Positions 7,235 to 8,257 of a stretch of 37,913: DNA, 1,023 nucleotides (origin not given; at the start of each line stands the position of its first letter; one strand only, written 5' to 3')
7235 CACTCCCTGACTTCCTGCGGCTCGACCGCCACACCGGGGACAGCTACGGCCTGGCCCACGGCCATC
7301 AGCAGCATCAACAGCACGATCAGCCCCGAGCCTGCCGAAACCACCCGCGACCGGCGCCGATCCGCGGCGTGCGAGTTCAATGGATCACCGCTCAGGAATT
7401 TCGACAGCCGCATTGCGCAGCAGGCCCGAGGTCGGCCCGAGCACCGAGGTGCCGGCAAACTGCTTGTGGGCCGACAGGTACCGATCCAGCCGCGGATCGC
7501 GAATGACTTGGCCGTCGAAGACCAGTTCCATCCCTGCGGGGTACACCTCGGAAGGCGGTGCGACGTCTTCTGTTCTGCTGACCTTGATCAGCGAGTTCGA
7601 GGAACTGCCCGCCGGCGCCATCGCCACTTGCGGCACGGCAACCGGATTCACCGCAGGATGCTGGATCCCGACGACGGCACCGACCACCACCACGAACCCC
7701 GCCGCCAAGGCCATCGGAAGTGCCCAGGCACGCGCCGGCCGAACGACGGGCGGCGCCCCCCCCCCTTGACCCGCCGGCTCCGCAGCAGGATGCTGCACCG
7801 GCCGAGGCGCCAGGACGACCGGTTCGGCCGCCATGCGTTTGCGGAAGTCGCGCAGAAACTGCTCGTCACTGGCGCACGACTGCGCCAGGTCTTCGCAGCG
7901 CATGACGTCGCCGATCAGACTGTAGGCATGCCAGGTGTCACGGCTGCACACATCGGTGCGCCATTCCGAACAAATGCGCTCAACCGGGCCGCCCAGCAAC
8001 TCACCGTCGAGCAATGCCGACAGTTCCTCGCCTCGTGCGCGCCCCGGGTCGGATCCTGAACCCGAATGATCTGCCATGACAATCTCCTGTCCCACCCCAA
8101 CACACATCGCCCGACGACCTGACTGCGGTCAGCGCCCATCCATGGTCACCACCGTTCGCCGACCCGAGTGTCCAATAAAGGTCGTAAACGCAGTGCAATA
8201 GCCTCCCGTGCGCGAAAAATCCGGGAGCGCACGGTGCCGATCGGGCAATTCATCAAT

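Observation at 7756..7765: G10 homopolymer inside the anti-sigma-E gene (rseA/mucA), immediately upstream of its transmembrane helix: candidate slipped-strand switch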

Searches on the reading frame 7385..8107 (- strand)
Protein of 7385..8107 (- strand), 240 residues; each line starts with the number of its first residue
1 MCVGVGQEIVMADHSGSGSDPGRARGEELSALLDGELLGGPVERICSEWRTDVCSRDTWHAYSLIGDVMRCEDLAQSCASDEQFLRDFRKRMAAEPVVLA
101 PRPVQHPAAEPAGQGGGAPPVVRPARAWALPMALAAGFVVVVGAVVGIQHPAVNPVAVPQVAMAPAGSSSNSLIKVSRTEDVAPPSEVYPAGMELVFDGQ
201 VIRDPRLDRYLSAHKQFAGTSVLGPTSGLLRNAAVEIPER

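Call 4: search_protein_families(library=pfam, proteins=[window:7385-8107:-], max_evalue=0.01)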
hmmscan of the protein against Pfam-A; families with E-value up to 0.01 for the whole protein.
window:7385-8107:- (240 aa): 1 family
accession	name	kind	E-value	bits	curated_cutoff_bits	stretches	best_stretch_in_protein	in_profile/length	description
PF03872.18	RseA_N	-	1.4e-12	48.5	24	1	27-110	4-81/87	Anti sigma-E protein RseA, N-terminal domain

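Call 5: find_homologous_proteins(query=window:7385-8107:-, max_evalue=0.00001)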
Query window:7385-8107:- (240 aa): 790 proteins with E <= 0.00001 among 3230 candidates; the best 120 are listed.
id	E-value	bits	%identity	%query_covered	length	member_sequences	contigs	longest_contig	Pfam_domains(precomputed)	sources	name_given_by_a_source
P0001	2.2e-147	507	100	96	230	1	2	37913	PF03872.19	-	-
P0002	3.8e-125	435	87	96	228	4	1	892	PF03872.19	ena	-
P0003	1.8e-124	432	88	96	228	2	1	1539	PF03872.19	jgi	jgi:sigma-E factor negative regulatory protein RseA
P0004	2.0e-124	432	87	96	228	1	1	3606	PF03872.19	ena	-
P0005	2.5e-121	422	85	96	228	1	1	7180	PF03872.19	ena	-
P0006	2.4e-119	416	85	96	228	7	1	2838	PF03872.19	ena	-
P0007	1.7e-116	406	83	96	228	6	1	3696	PF03872.19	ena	-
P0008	8.5e-116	404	82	96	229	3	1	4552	PF03872.19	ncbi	-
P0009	3.3e-115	402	82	96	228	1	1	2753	PF03872.19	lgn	-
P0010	7.7e-115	401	82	96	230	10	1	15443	PF03872.19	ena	-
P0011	7.8e-115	401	81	96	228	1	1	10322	PF03872.19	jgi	-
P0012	1.3e-114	400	80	96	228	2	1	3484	PF03872.19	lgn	-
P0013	1.4e-114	400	78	100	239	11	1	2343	PF03872.19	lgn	-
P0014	1.9e-113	396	80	96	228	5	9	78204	PF03872.19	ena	-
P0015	6.9e-113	394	79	96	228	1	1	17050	PF03872.19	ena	-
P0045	1.6e-76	275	64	89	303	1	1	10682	PF03872.19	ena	-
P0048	2.6e-64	235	99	45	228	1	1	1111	PF03872.19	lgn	-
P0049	4.3e-63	231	80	59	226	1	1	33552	PF03872.19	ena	-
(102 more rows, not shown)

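Call 7: find_encoding_contigs(protein=P0048, flank=10000, max_places=10)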
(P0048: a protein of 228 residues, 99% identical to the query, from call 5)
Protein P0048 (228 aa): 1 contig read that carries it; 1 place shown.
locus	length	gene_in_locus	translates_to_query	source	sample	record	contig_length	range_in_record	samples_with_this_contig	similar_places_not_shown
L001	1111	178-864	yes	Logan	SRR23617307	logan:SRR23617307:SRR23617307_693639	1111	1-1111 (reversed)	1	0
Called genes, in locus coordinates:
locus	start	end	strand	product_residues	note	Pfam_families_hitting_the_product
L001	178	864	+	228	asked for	PF03872:RseA_N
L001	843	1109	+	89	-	?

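Call 8: find_encoding_contigs(protein=P0001, flank=10000, max_places=10)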
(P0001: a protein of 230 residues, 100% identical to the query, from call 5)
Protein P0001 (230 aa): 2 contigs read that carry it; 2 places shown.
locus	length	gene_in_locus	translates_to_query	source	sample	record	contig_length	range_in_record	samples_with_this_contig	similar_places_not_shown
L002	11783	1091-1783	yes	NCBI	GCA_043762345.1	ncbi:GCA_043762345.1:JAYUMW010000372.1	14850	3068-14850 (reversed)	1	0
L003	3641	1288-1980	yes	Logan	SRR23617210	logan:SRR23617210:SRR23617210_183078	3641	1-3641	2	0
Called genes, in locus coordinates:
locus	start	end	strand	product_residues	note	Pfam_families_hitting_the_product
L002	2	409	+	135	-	?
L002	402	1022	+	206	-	PF07638:Sigma70_ECF, PF04542:Sigma70_r2, PF08281:Sigma70_r4_2, PF04545:Sigma70_r4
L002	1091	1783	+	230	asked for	PF03872:RseA_N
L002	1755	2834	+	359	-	PF03888:MucB_RseB, PF17188:MucB_RseB_C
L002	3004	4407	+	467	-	PF00089:Trypsin, PF13365:Trypsin_2, PF00595:PDZ (weak), PF13180:PDZ_2, PF17820:PDZ_6, PF00595:PDZ (weak), PF13180:PDZ_2, PF17820:PDZ_6, +1 more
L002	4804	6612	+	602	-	PF00009:GTP_EFTU, PF03144:GTP_EFTU_D2 (weak), PF00679:EFG_C, PF06421:LepA_C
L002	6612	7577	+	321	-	PF10502:Peptidase_S26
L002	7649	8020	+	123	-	PF16137:DUF4845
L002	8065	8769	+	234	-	PF22935:RM44_endonuclase (faint), PF14622:Ribonucleas_3_3, PF00636:Ribonuclease_3, PF14709:DND1_DSRM (faint), PF00035:dsrm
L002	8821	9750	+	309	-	PF03193:RsgA_GTPase (weak), PF00009:GTP_EFTU (faint), PF01926:MMR_HSR1, PF02421:FeoB_N, PF04548:AIG1, PF00350:Dynamin_N (faint), PF07650:KH_2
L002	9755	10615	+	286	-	PF11967:RecO_N, PF02565:RecO_C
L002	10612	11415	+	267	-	PF03740:PdxJ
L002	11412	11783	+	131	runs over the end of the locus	PF01648:ACPS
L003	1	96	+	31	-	?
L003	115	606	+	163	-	-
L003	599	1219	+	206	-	PF07638:Sigma70_ECF, PF04542:Sigma70_r2, PF08281:Sigma70_r4_2, PF04545:Sigma70_r4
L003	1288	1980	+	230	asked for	PF03872:RseA_N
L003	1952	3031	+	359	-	PF03888:MucB_RseB, PF17188:MucB_RseB_C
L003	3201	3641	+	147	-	?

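Call 13: search_solved_structures(query=P0001, max_evalue=1, show_alignments=3)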
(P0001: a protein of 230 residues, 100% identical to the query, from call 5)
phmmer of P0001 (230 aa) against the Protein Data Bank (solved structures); distinct sequences matched with E-value up to 1: 2.
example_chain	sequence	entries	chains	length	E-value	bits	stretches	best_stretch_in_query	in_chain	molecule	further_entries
1or7_C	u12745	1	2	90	0.066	16.3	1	16-91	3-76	Sigma-E factor negative regulatory protein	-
8ui2_A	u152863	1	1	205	0.27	14.3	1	90-186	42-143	T33-ml28-redesigned-tandem-BMC-T-fold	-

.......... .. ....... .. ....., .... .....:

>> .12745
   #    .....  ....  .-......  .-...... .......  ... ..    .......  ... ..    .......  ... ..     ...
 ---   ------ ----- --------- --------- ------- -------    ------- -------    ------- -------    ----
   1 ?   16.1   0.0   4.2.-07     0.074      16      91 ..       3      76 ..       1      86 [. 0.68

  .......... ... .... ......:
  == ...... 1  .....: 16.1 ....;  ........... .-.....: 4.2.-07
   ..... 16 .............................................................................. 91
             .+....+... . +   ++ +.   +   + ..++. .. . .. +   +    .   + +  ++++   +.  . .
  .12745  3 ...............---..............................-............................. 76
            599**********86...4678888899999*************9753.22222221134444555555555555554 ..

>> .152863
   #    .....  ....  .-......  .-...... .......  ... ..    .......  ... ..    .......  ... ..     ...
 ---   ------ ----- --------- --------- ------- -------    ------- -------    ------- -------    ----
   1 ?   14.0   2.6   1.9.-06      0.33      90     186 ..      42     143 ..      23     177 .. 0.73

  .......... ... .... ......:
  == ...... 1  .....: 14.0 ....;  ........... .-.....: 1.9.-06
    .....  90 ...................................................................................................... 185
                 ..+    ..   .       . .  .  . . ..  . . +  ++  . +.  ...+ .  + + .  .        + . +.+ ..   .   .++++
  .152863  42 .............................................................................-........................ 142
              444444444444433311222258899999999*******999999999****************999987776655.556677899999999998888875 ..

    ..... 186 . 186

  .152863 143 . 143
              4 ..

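Call 15: find_related_loci(query=A1, collection=genome_contigs, flank=3000)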
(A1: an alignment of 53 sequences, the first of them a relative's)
Query A1 (230 aa) in genome_contigs; peptide patterns used: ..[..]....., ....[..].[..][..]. (x = any residue, [..] = any of these).
584 stretches matched a pattern; 522 encode a relative of the query (tblastn E <= 1e-3); the best 80 are kept; 79 distinct loci.
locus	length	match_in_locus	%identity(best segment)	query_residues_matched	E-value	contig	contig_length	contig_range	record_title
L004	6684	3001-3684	84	1-230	7e-108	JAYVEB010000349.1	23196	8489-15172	MAG: Burkholderiales bacterium isolate GL34_UP_metabat_149 GL34_UP_metabat_149_348, whole genome shotgun sequence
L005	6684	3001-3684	78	1-230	5e-107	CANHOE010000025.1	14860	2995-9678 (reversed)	MAG: Burkholderiales bacterium isolate RE-23may17-910 genome assembly, contig: RE-23may17-C15248, whole genome shotgun s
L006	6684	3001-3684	76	1-230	4e-105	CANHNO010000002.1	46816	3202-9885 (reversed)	MAG: Burkholderiales bacterium isolate RE-23may17-144 genome assembly, contig: RE-23may17-C1319, whole genome shotgun se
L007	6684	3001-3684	76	1-230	7e-104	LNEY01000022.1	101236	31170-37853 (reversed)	MAG: Burkholderiales bacterium Ga0077547 Ga0077547_121.1, whole genome shotgun sequence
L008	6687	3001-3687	76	1-230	6e-103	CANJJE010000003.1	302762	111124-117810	MAG: Burkholderiales bacterium isolate RH-23may17-1229 genome assembly, contig: RH-23may17-C112, whole genome shotgun se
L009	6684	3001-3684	76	1-230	6e-103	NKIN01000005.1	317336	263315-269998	MAG: Burkholderiales bacterium PBB1 NODE_69, whole genome shotgun sequence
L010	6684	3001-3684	78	1-230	3e-102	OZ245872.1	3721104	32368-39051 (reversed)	MAG: Burkholderiaceae bacterium isolate 732ef4b1-3eda-4af0-a5a9-44cb4f996968 genome assembly, chromosome: 1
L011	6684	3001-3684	79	1-230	5e-101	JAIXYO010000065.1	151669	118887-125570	MAG: Rubrivivax sp. isolate D8_MAG_00017 pond_D8_MAG_00017_000000000042, whole genome shotgun sequence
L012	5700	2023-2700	76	1-228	1e-94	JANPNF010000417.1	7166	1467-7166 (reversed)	MAG: Burkholderiales bacterium isolate VAR_87_metabat_359 VAR_87_k141_4500514, whole genome shotgun sequence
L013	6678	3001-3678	73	1-230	2e-91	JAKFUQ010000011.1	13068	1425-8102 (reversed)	MAG: Rhizobacter sp. isolate D1_Bin_37 D1_0003128, whole genome shotgun sequence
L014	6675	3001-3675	51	1-230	3e-65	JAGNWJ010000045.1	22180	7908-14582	MAG: Rhizobacter sp. isolate Go_SlAct_bin_45 Go_SlAct_8491_length_22180_cov_146.922051, whole genome shotgun sequence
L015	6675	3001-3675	50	1-230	2e-63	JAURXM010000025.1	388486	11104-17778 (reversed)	MAG: Aquabacterium sp. isolate E10_maxbin.049_sub E10_k141_330561, whole genome shotgun sequence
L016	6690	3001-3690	81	1-230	8e-109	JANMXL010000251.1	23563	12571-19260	MAG: Burkholderiales bacterium isolate OTE_88_metabat_113 OTE_88_k141_2884114, whole genome shotgun sequence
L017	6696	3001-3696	50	1-230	3e-56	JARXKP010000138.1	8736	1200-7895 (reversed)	MAG: Pseudomonadota bacterium isolate bin10 NODE_2597_length_8736_cov_9.107361, whole genome shotgun sequence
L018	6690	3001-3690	52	1-230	2e-55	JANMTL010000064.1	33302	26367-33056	MAG: Rhizobacter sp. isolate SOY_29_metabat_199 SOY_29_k141_4211912, whole genome shotgun sequence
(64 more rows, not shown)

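Call 17: find_encoding_contigs(protein=P0003, flank=2000, max_places=3)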
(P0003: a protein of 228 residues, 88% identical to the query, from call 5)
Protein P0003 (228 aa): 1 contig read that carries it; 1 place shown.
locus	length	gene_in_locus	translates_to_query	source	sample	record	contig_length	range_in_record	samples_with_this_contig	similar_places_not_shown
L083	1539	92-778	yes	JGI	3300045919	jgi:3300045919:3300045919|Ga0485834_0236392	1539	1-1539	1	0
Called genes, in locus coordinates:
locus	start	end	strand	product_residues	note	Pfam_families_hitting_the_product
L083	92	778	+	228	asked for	PF03872:RseA_N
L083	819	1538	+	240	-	?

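Call 18: find_encoding_contigs(protein=P0004, flank=2000, max_places=3)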
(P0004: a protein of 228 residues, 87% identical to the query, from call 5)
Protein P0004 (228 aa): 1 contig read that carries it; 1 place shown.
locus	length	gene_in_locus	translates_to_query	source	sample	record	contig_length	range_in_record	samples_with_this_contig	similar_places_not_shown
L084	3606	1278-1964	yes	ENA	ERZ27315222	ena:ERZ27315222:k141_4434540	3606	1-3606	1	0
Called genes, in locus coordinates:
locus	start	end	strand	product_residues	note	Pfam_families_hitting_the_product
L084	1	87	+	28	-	?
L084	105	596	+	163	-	-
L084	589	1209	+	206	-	PF07638:Sigma70_ECF, PF04542:Sigma70_r2, PF08281:Sigma70_r4_2, PF04545:Sigma70_r4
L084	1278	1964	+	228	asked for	PF03872:RseA_N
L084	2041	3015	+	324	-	PF03888:MucB_RseB, PF17188:MucB_RseB_C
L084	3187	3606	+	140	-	?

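Call 19: find_encoding_contigs(protein=P0002, flank=2000, max_places=3)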
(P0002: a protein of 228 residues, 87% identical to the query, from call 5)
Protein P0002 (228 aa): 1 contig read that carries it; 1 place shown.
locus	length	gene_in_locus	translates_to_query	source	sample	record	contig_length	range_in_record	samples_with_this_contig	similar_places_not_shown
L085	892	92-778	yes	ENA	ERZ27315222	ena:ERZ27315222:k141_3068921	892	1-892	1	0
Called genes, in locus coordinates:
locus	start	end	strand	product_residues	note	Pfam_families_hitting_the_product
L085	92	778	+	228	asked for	PF03872:RseA_N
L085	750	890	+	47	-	?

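Call 36: find_encoding_contigs(protein=P0049, flank=3000, max_places=3)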
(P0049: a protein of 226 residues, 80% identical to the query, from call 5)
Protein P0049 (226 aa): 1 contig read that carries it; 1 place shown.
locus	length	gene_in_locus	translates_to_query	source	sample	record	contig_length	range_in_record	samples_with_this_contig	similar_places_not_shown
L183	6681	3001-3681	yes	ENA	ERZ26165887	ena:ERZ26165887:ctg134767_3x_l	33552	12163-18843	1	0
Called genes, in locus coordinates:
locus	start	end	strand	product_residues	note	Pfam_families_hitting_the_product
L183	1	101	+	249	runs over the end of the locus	PF00106:adh_short, PF08659:KR, PF13561:adh_short_C2, PF23441:SDR (weak)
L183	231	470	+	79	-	PF00550:PP-binding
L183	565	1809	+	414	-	PF00109:ketoacyl-synt, PF02801:Ketoacyl-synt_C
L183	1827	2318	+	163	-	-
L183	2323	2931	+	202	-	PF07638:Sigma70_ECF, PF04542:Sigma70_r2, PF08281:Sigma70_r4_2, PF04545:Sigma70_r4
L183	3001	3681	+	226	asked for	PF03872:RseA_N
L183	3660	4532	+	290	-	PF03888:MucB_RseB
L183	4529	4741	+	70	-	PF17188:MucB_RseB_C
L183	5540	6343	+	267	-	PF00595:PDZ (weak), PF13180:PDZ_2, PF14685:PDZ_Tricorn (faint), PF17820:PDZ_6, PF00595:PDZ (weak), PF13180:PDZ_2, PF17820:PDZ_6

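Call 37: find_encoding_contigs(protein=P0045, flank=3000, max_places=3)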
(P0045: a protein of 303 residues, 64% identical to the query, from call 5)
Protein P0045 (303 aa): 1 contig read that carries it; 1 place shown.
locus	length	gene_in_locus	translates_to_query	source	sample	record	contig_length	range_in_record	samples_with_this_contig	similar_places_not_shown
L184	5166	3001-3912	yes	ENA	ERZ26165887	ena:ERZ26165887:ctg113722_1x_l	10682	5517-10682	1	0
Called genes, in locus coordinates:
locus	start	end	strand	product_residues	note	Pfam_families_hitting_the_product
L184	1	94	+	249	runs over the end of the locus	PF00106:adh_short, PF08659:KR, PF13561:adh_short_C2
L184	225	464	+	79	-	PF00550:PP-binding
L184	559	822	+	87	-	PF00109:ketoacyl-synt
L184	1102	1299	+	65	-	PF00109:ketoacyl-synt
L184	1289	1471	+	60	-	-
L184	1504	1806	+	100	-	PF02801:Ketoacyl-synt_C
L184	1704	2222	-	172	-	-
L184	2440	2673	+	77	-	PF04542:Sigma70_r2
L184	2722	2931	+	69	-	PF08281:Sigma70_r4_2, PF04545:Sigma70_r4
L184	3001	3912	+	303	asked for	PF03872:RseA_N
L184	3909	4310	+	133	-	PF03888:MucB_RseB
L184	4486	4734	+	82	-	PF17188:MucB_RseB_C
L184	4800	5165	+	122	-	?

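Call 40: search_protein_families(library=ncbifam, proteins=[P0001], max_evalue=0.01)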
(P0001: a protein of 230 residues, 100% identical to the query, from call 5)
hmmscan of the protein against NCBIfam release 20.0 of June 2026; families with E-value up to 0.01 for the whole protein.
P0001 (230 aa): 1 family
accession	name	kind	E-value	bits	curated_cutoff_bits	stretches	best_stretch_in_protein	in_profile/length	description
NF008116.0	PRK10863.1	equivalog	2.3e-06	27.2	263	1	17-142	4-122/216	anti-sigma-E factor RseA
